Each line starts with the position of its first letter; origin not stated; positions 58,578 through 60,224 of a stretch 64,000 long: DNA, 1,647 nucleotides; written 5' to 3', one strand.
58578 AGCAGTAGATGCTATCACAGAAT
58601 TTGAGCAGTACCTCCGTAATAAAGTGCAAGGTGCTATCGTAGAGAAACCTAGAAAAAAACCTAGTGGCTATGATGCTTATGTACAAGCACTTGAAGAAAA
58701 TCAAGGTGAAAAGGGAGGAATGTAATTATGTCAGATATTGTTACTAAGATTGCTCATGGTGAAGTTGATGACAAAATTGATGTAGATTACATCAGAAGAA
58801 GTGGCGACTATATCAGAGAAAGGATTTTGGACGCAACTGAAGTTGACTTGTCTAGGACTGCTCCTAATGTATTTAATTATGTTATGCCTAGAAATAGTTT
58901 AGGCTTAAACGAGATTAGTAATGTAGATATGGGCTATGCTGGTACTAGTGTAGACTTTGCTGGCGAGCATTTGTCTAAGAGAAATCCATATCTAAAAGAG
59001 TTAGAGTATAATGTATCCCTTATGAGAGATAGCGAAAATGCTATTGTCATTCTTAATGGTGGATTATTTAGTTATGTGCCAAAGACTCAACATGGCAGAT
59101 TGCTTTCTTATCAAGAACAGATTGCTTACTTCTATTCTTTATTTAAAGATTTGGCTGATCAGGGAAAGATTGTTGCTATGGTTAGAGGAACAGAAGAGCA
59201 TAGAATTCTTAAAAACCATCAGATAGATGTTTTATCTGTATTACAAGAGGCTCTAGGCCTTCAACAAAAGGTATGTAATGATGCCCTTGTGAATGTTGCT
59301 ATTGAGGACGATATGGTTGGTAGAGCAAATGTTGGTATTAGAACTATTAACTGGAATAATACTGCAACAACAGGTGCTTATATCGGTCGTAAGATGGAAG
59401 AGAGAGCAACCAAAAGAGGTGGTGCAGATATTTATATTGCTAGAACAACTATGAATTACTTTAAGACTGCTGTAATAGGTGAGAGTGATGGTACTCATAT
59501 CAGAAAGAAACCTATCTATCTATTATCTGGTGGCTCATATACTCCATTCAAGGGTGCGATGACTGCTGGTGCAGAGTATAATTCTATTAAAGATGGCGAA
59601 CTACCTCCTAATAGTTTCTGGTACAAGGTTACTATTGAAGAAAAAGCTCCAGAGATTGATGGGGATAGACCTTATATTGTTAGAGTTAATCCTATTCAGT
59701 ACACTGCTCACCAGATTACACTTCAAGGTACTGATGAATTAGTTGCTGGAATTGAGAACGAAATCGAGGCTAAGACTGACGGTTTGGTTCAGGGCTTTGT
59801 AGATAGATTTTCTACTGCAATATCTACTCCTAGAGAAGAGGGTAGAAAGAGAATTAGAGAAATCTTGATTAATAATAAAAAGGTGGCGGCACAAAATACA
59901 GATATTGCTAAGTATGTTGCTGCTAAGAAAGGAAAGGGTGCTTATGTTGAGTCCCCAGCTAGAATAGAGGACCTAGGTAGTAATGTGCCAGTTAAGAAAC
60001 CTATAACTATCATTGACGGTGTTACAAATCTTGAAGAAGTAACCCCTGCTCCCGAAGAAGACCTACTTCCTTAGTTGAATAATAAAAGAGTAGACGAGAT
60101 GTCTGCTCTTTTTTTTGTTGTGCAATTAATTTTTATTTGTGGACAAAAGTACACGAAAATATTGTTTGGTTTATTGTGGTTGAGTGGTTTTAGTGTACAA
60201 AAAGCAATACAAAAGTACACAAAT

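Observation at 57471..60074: Active/inactive metallophosphoesterase paralog pair under a near-consensus promoter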

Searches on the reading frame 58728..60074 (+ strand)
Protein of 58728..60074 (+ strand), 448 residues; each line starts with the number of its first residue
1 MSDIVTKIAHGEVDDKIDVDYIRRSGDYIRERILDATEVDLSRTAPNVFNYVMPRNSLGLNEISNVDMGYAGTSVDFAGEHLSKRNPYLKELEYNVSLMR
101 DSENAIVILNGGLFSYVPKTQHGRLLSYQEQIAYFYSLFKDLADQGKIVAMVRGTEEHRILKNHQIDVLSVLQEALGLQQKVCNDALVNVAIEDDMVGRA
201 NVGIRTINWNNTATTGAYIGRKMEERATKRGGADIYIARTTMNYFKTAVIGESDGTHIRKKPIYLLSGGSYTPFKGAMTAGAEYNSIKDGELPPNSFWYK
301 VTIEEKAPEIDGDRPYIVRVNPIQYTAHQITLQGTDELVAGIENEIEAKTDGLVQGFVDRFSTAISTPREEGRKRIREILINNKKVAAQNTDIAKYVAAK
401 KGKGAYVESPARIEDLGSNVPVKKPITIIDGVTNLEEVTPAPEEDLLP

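Call 3: search_protein_families(library=pfam, proteins=[window:58728-60074:+], max_evalue=0.1)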
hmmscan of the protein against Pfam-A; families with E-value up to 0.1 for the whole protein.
window:58728-60074:+ (448 aa): 0 families

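Call 4: search_protein_families(library=phrogs, proteins=[window:58728-60074:+], max_evalue=0.1)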
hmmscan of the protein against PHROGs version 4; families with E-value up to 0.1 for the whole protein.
window:58728-60074:+ (448 aa): 2 families
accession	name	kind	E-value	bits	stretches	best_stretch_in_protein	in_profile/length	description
phrog_7339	-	DNA, RNA and nucleotide metabolism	0.00068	20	1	88-181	46-142/263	DNA repair exonuclease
phrog_35597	-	unknown function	0.0026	18.8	0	395-441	48-97/102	-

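Call 10: search_protein_families(library=ncbifam, proteins=[window:58728-60074:+], max_evalue=0.1)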
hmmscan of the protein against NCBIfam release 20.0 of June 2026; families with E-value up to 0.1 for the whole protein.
window:58728-60074:+ (448 aa): 0 families

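Call 11: search_protein_families(library=padloc, proteins=[window:58728-60074:+], max_evalue=0.1)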
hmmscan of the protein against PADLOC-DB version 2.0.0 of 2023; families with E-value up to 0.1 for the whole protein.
window:58728-60074:+ (448 aa): 1 family
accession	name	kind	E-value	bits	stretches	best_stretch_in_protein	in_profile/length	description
PDLC04444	PDC-M13C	-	0.039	12.3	0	128-149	51-72/76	-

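Call 15: find_homologous_proteins(query=window:58728-60074:+)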
Query window:58728-60074:+ (448 aa): 89 proteins with E <= 0.001 among 7068 candidates.
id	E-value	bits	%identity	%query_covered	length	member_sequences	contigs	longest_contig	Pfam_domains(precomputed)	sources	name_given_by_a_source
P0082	4.3e-263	891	91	97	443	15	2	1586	-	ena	-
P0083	2.5e-251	852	87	97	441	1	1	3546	-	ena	-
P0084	5.0e-246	835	83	100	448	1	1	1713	-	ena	-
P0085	2.3e-234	796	81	96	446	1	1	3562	-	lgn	-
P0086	3.1e-223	759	77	96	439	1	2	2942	-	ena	-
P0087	3.9e-216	736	76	96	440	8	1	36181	-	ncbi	-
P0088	6.1e-213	726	75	95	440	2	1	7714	-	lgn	-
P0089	8.1e-211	719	75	94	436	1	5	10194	-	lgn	-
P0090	1.3e-210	718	74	97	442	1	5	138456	-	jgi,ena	-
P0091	3.0e-210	717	75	96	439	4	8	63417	-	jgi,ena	-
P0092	9.8e-210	715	74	96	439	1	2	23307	-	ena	-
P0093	4.1e-209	713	75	96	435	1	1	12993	-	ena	-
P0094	7.5e-209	712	74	96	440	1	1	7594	-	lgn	-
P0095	2.1e-207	707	74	95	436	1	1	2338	-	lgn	-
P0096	2.4e-207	707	74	95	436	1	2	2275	-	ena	-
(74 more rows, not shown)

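Call 24: find_related_loci(query=A2, collection=genome_contigs, flank=10000)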
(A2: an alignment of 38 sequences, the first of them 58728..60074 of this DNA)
Query A2 (448 aa) in genome_contigs; peptide patterns used: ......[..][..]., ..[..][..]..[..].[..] (x = any residue, [..] = any of these).
66 stretches matched a pattern; 20 encode a relative of the query (tblastn E <= 1e-3); 20 distinct loci.
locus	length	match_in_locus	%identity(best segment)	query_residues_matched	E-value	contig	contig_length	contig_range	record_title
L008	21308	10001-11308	90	1-436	0e+0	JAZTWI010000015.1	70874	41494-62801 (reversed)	MAG: Clostridia bacterium isolate T1900045334_YK20190023.MAGScoT_cleanbin_000030 SGB_6571_k141_4876997, whole genome sho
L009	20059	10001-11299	76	1-431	0e+0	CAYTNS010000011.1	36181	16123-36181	MAG TPA_asm: uncultured Christensenella sp. isolate SRP225648_co1_562 genome assembly, contig: NODE_2268_length_36181_co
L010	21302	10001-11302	74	1-434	0e+0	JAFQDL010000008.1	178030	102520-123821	MAG: Clostridia bacterium isolate RGIG1719 Goat_Cecum-2__c493282, whole genome shotgun sequence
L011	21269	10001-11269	72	1-421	0e+0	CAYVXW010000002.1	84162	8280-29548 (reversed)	MAG TPA_asm: uncultured Christensenella sp. isolate SRP225648_co1_932 genome assembly, contig: NODE_376_length_84162_cov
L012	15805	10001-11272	66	16-437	0e+0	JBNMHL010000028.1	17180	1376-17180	MAG: Clostridiales bacterium isolate CM_BacUBA326.123 k141_175085_length_17180_cov_25.2176, whole genome shotgun sequenc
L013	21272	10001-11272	65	16-437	0e+0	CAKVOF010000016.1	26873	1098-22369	MAG: uncultured Clostridia bacterium isolate REFINED_METABAT215_TOP10_CONTIGS_1500_ASSEMBLY_K77_MERGED__Hadza_MoBio_hadz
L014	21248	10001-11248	66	22-437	0e+0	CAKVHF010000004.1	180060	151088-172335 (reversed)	MAG: uncultured Clostridia bacterium isolate REFINED_METABAT215_TOP10_CONTIGS_1500_ASSEMBLY_K77_MERGED__Hadza_MoBio_hadz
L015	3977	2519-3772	64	12-431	0e+0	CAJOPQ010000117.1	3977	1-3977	uncultured Clostridia bacterium isolate Rumen_Coassembly_mag_626 genome assembly, contig: k87_19692376, whole genome sho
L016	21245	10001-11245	62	17-430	1e-171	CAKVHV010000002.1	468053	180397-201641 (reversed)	MAG: uncultured Clostridia bacterium isolate REFINED_METABAT215_TOP10_CONTIGS_1500_ASSEMBLY_K77_MERGED__Hadza_PheChl_Fib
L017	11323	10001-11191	62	26-424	6e-171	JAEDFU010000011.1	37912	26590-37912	MAG: Clostridia bacterium isolate MAG092 NODE_869_length_37912_cov_10.020445, whole genome shotgun sequence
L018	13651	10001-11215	58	14-419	3e-163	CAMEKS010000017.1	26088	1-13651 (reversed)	MAG: uncultured Clostridia bacterium isolate SRR15057924_bin.4_metaWRAP_v1.3_MAG genome assembly, contig: ERZ10407652.70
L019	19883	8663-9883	61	12-420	6e-163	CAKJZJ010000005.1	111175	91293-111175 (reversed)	Clostridiales bacterium isolate MAG-R023 genome assembly, contig: k141_182356, whole genome shotgun sequence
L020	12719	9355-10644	55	10-437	1e-159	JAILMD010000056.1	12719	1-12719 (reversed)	MAG: bacterium isolate RUI245 k141_3243693_flag=1_multi=9.0000_len=12719, whole genome shotgun sequence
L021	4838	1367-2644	55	3-428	3e-159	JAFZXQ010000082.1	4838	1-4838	MAG: Clostridia bacterium isolate RGIG8191 Water_buffalos_Rumen-3__c1420182, whole genome shotgun sequence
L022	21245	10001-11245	62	17-430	9e-170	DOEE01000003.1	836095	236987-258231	MAG TPA_asm: Clostridiales bacterium isolate UBA11490 contig_75, whole genome shotgun sequence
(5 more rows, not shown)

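Call 27: predict_structure(alignment_id=A2)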
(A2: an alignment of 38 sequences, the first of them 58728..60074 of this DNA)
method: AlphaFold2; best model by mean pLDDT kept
length: 448 residues; sequences in the alignment: 38
mean_pLDDT: 71.9   pTM: 0.62
mean pLDDT of the five models: 71.9, 71.1, 64.6, 61.9, 59.2
residues with pLDDT >= 90: 46; 70-90: 237; 50-70: 96; < 50: 69
segments of 3 or more residues with pLDDT < 50: 1-3, 279-292, 326-338, 407-409, 424-448
pLDDT, mean of each block of 10 residues (from residue 1): 53 62 81 67 77 85 82 57 69 84 87 81 78 91 90 88 88 89 90 85 83 70 85 86 82 76 84 55 44 60 83 82 55 43 52 54 66 73 80 76 54 74 47 40 36
secondary structure, 60 per line:
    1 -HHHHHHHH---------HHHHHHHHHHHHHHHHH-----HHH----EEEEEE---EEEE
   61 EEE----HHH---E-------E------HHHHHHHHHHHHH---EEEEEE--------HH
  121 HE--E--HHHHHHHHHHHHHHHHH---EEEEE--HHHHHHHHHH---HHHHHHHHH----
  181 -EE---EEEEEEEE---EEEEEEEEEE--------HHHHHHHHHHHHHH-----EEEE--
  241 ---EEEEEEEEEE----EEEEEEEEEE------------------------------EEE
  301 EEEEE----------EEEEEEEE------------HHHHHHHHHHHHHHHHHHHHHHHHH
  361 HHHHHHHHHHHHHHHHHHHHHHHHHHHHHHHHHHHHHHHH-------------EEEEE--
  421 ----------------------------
elements in order: H2-9 H19-35 E48-53 E57-63 H89-101 E105-110 H128-144 E148-152 H155-164 H168-176 E187-194 E198-207 H216-229 E235-238 E244-253 E258-267 E298-305 E316-323 H336-400 E414-418

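Call 30: fold_search(model_id=the predicted structure, library=pdb)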
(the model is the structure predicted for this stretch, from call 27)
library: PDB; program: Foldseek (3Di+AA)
matches with E <= 10: 491; with E <= 0.001: 16
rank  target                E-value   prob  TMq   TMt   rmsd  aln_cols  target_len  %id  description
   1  3gve_A                4.2e-05  1.00  0.30  0.37  16.8       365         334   13  Crystal structure of calcineurin-like phosphoesterase YfkN from Bacillus subtilis (released 2009-04-28)
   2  6ye2_A                4.4e-05  1.00  0.31  0.27  14.2       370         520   11  Human Ecto-5'-nucleotidase (CD73) in complex with the AMPCP derivative A1202 (compound 4a in publication) in the close (released 2021-01-20)
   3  3ivd_B                4.4e-05  0.98  0.21  0.20  18.5       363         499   12  Putative 5'-Nucleotidase (c4898) from Escherichia Coli in complex with Uridine (released 2009-09-29)
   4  5eqv                  5.6e-05  1.00  0.25  0.31  16.9       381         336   12  1.45 Angstrom Crystal Structure of Bifunctional 2',3'-cyclic Nucleotide 2'-phosphodiesterase/3'-Nucleotidase Periplasmic (released 2015-11-25)
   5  8znz_A                6.7e-05  1.00  0.30  0.26  15.8       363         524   10  CD73 bound with HB0045 (released 2025-02-05)
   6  3ive                  7.1e-05  1.00  0.25  0.23  16.4       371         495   10  Putative 5'-Nucleotidase (c4898) from Escherichia Coli in complex with Cytidine (released 2009-09-29)
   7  3jyf_A                1.0e-04  0.99  0.26  0.32  16.3       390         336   11  The crystal structure of a 2,3-cyclic nucleotide 2-phosphodiesterase/3-nucleotidase bifunctional periplasmic precursor (released 2009-09-29)
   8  9r0h_B                1.2e-04  1.00  0.32  0.28  14.0       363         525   12  Human CD73 (ecto 5'-nucleotidase) in complex with compound 6 (ORIC-533) (released 2025-11-12)
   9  3ivd_A                1.5e-04  0.97  0.22  0.20  19.2       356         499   12  Putative 5'-Nucleotidase (c4898) from Escherichia Coli in complex with Uridine (released 2009-09-29)
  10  5fc7_A                2.2e-04  0.99  0.27  0.28  11.3       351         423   10  Murine SMPDL3A in complex with sulfate (tetragonal) (released 2016-01-27)
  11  2q8u_B                2.8e-04  0.99  0.25  0.34  10.7       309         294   12  CRYSTAL STRUCTURE OF MRE11 FROM THERMOTOGA MARITIMA MSB8 (TM1635) AT 2.20 A RESOLUTION (released 2007-06-26)
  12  3jyf_B                3.2e-04  0.97  0.24  0.30  11.4       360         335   11  The crystal structure of a 2,3-cyclic nucleotide 2-phosphodiesterase/3-nucleotidase bifunctional periplasmic precursor (released 2009-09-29)
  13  5fc1_A                3.4e-04  1.00  0.31  0.32   9.6       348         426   10  Murine SMPDL3A in complex with sulfate (released 2016-01-27)
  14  6tz8_A                5.8e-04  0.95  0.24  0.27  16.3       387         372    9  Crystal structure of Cryptococcus neoformans Calceineurin A, Calcineurin B, and FKBP12 with FK-506 (released 2019-09-18)
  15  5ebb_A                6.9e-04  0.99  0.29  0.31   9.4       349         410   10  Structure of human sphingomyelinase phosphodiesterase like 3A (SMPDL3A) with Zn2+ (released 2016-01-20)
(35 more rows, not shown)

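Call 35: search_dna_similar(query=window:58728-60074:+, collection=phages, mode=protein, max_evalue=0.001, max_rows=25)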
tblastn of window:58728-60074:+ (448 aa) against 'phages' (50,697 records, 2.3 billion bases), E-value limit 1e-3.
No match.

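Call 36: find_related_loci(query=A2, collection=viral_contigs, flank=10000)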
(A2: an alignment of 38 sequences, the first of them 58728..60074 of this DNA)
Query A2 (448 aa) in viral_contigs; peptide patterns used: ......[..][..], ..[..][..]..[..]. (x = any residue, [..] = any of these).
20 stretches matched a pattern, but none encodes a relative of the query by tblastn (E <= 1e-3).

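Call 51: search_solved_structures(query=A2, max_evalue=10)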
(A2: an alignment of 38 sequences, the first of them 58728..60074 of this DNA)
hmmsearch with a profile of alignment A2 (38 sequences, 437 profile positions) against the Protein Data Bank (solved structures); distinct sequences matched with E-value up to 10: 7.
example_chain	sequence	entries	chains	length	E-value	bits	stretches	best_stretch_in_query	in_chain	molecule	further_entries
6o0i_A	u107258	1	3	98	0.12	14.2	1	346-418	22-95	Design construct XAA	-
6nx2_A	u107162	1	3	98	0.24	13.3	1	346-418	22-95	Design construct AAA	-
6nz3_A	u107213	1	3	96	0.25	13.2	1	349-418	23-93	Design construct XAA_GGHN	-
8v2d_J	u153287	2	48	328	0.68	11.8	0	163-196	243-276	O43_129 component A | O43_129_+4 component A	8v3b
1egw_A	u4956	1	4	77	0.75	11.7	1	78-128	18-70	MADS BOX TRANSCRIPTION ENHANCER FACTOR 2, POLYPEPTIDE A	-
6nxm_A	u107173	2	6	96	1.1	11.1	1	349-418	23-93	Design construct XAA_GVDQ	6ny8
6o0c_A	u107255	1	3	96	1.3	10.9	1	350-418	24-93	Design construct XAA_GVDQ mutant M4L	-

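Call 64: search_protein_representatives(alignment_id=A2)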
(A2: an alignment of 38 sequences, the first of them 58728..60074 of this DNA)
Query: 38 sequences, 437 profile positions. Proteins with E-value up to 0.001 (for the whole library): 33; up to 1e-10: 16; up to 1e-30: 4. The best 33 are listed.
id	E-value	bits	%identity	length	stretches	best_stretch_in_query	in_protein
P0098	9.3e-214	726.5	-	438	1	5-432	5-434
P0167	2.7e-173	593.2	-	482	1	1-429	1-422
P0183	5.5e-75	269.2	-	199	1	240-433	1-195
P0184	3.3e-34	134.8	-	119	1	10-103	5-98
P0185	6.6e-25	104.2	-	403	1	25-370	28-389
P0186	2.7e-24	102.2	-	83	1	5-81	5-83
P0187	2.7e-21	92.3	-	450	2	89-383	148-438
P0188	3.0e-21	92.1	-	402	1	28-366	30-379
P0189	9.2e-21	90.5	-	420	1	18-413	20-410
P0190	4.0e-19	85.1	-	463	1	13-429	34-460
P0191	1.0e-17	80.5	-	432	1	32-390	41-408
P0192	1.1e-13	67.2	-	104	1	6-64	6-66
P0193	2.2e-12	62.9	-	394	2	10-229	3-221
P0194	6.2e-12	61.4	-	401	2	53-272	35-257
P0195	7.2e-12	61.2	-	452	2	91-391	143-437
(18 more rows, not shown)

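Call 67: find_related_loci(query=A5, collection=viral_contigs, flank=8000)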
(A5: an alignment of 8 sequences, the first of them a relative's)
Query A5 (420 aa) in viral_contigs; peptide patterns used: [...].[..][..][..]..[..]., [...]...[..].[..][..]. (x = any residue, [..] = any of these).
25 stretches matched a pattern, but none encodes a relative of the query by tblastn (E <= 1e-3).

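Call 68: find_related_loci(query=A5, collection=metagenome_contigs, flank=8000)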
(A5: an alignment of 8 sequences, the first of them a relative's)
Query A5 (420 aa) in metagenome_contigs; peptide patterns used: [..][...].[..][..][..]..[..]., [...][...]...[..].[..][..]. (x = any residue, [..] = any of these).
85 stretches matched a pattern; 9 encode a relative of the query (tblastn E <= 1e-3); 8 distinct loci.
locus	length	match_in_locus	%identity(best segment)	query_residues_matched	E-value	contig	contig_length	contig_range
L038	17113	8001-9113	50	2-377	5e-119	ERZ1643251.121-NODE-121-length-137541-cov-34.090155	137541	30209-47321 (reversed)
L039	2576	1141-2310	44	2-388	6e-108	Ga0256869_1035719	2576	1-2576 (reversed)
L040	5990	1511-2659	41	4-368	2e-98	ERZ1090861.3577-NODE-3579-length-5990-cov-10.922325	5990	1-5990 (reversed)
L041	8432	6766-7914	42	4-368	3e-92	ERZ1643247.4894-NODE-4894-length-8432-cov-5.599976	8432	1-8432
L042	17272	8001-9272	33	2-400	6e-75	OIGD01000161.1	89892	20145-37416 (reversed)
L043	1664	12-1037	39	75-417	2e-75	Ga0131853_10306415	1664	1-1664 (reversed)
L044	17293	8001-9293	33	2-401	2e-71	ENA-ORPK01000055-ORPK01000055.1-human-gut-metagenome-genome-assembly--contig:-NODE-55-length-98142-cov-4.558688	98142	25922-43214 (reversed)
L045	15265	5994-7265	33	2-400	1e-75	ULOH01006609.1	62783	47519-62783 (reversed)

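Call 71: search_protein_families(library=pfam, proteins=[L038:734-2200:+, L038:2645-4894:+, L038:5595-6647:+, L038:10834-11928:-, L038:15823-17025:-, L042:1185-2297:-, L042:2323-3480:-, L042:3499-4500:-, L042:12537-14174:+, L042:14771-16048:-], max_evalue=0.001)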
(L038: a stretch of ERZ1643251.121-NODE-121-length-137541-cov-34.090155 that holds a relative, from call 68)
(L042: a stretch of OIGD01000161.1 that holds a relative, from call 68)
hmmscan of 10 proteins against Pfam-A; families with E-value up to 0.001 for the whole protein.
L038:734-2200:+ (489 aa): 3 families
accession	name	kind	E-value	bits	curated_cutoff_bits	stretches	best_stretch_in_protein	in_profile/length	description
PF13328.12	HD_4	-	3.1e-24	85.9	27.2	1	29-186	1-150/156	HD domain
PF02824.27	TGS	-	1.4e-08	35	22.2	1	389-449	1-59/60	TGS domain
PF01966.28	HD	-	0.00016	22.4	22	1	49-123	2-76/116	HD domain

L038:2645-4894:+ (750 aa): 3 families
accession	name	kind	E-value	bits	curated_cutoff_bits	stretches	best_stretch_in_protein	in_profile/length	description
PF13597.11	NRDD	-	1.6e-110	370.9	26.2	1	157-748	1-560/562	Anaerobic ribonucleoside-triphosphate reductase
PF03477.21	ATP-cone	-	4.4e-16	59.6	25.8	1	47-133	2-86/88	ATP cone domain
PF01228.26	Gly_radical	-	0.00067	20.6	22.2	0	633-725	2-102/106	Glycine radical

L038:5595-6647:+ (351 aa): 3 families
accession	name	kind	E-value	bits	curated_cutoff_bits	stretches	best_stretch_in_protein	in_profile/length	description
PF00924.24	MS_channel_2nd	-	4.7e-19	68.7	20.2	1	109-174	2-67/68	Mechanosensitive ion channel, beta-domain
PF21082.3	MS_channel_3rd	-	2.6e-14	53.9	21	1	183-263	3-88/88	Mechanosensitive ion channel MscS, C-terminal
PF21088.3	MS_channel_1st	-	3.9e-05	24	23.1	1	67-107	2-42/42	Mechanosensitive ion channel, transmembrane helices 2/3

L038:10834-11928:- (364 aa): 12 families
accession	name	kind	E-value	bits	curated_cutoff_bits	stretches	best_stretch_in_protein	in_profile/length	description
PF13177.12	DNA_pol3_delta2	-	1.3e-48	165.4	27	1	18-174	1-158/161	DNA polymerase III, delta subunit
PF00004.35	AAA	-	3.9e-14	53.6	21.2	1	40-175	2-127/131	ATPase family associated with various cellular activities (AAA)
PF22608.2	DNAX_ATPase_lid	-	2.2e-11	43.8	27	1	183-228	4-49/49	DNA polymerase III clamp loader subunit, ATPase lid domain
PF12169.13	DNA_pol3_gamma3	-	1.1e-09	38.7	24.4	1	231-355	2-126/143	DNA polymerase III subunits gamma and tau domain III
PF13401.12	AAA_22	-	3.1e-08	34.5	27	1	40-155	9-123/130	AAA domain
PF05496.18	RuvB_N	-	1.1e-06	29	27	1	9-92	2-91/159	Holliday junction DNA helicase RuvB P-loop domain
PF13173.12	AAA_14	-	2.4e-06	28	27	1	38-144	4-88/129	AAA domain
PF07728.20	AAA_5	-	4.6e-06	27.1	22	1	40-146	3-95/139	AAA domain (dynein-related subfamily)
PF13604.12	AAA_30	-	1e-05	25.8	27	1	39-150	21-121/191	AAA domain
PF13245.12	AAA_19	-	4.1e-05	24.2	25.1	1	37-151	12-123/134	AAA domain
PF06068.19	TIP49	-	0.00031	20.5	23.8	0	120-155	277-311/347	TIP49 P-loop domain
PF13479.12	AAA_24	-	0.00034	21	27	0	40-137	6-84/195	AAA domain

L038:15823-17025:- (400 aa): 1 family
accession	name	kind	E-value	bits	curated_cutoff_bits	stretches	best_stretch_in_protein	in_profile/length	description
PF00702.32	Hydrolase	-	4e-15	57.2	26.4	1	20-134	86-190/191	haloacid dehalogenase-like hydrolase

L042:1185-2297:- (370 aa): 1 family
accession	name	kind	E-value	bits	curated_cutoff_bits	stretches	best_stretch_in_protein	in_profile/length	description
PF01702.25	TGT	-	2.6e-164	546.9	26.3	1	16-368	2-355/357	Queuine tRNA-ribosyltransferase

L042:2323-3480:- (385 aa): 1 family
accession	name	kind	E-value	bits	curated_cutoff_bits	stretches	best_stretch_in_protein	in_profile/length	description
PF02547.20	Queuosine_synth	-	2.9e-132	441.1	25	1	21-383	1-321/322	Queuosine biosynthesis protein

L042:3499-4500:- (333 aa): 14 families
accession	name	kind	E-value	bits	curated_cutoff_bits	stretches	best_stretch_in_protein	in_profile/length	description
PF05496.18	RuvB_N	-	2e-80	268.6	27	1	22-180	1-159/159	Holliday junction DNA helicase RuvB P-loop domain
PF17864.7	AAA_lid_4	-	5.1e-31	106.7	27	1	183-256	1-74/74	RuvB AAA lid domain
PF05491.19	RuvB_C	-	1.4e-23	83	24.7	1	257-327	1-71/72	RuvB C-terminal winged helix domain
PF00004.35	AAA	-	1.3e-20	74.6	21.2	1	57-180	1-129/131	ATPase family associated with various cellular activities (AAA)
PF07728.20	AAA_5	-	7.3e-09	36.2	22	1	56-174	1-139/139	AAA domain (dynein-related subfamily)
PF06068.19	TIP49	-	7.7e-06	25.7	23.8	1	23-85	18-81/347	TIP49 P-loop domain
PF13191.12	AAA_16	-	2.1e-05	25.6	32.6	1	31-100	3-73/167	AAA ATPase domain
PF01078.27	Mg_chelatase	-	3.5e-05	23.7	20.3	0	27-75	2-43/207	Magnesium chelatase, subunit ChlI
PF20720.3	nSTAND3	-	5.2e-05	23.4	27.2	1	45-114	8-74/155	Novel STAND NTPase 3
PF00910.28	RNA_helicase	-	0.00011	23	21.5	1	57-121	1-67/105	RNA helicase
PF13173.12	AAA_14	-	0.00023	21.6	27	1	57-137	5-94/129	AAA domain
PF05673.19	DUF815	-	0.00042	20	23.8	0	21-114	21-116/249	Protein of unknown function (DUF815)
PF04851.21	ResIII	-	0.00073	19.9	22.5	0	82-125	102-147/164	Type III restriction enzyme, res subunit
PF14532.12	Sigma54_activ_2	-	0.00095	19.9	25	0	55-125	22-89/138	Sigma-54 interaction domain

L042:12537-14174:+ (546 aa): 5 families
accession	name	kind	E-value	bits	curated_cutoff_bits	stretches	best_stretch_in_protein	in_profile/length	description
PF00005.33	ABC_tran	-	1.2e-41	143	25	2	41-208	1-137/137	ABC transporter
PF12848.13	ABC_tran_Xtn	-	1.6e-20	73.4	25.9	1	247-333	1-85/85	ABC transporter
PF13304.12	AAA_21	-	3e-11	44.4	27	0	54-71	2-19/304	AAA domain, putative AbiEii toxin, Type IV TA system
PF02463.25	SMC_N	-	1e-07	32.1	40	0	337-530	120-213/220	RecF/RecN/SMC N terminal domain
PF13175.12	AAA_15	-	0.00018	21.7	32.1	0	41-442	14-238/374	AAA ATPase domain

L042:14771-16048:- (425 aa): 1 family
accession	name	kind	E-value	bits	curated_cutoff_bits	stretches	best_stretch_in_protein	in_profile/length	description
PF00275.25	EPSP_synthase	-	9.7e-79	265.4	22.8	1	6-412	2-416/417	EPSP synthase (3-phosphoshikimate 1-carboxyvinyltransferase)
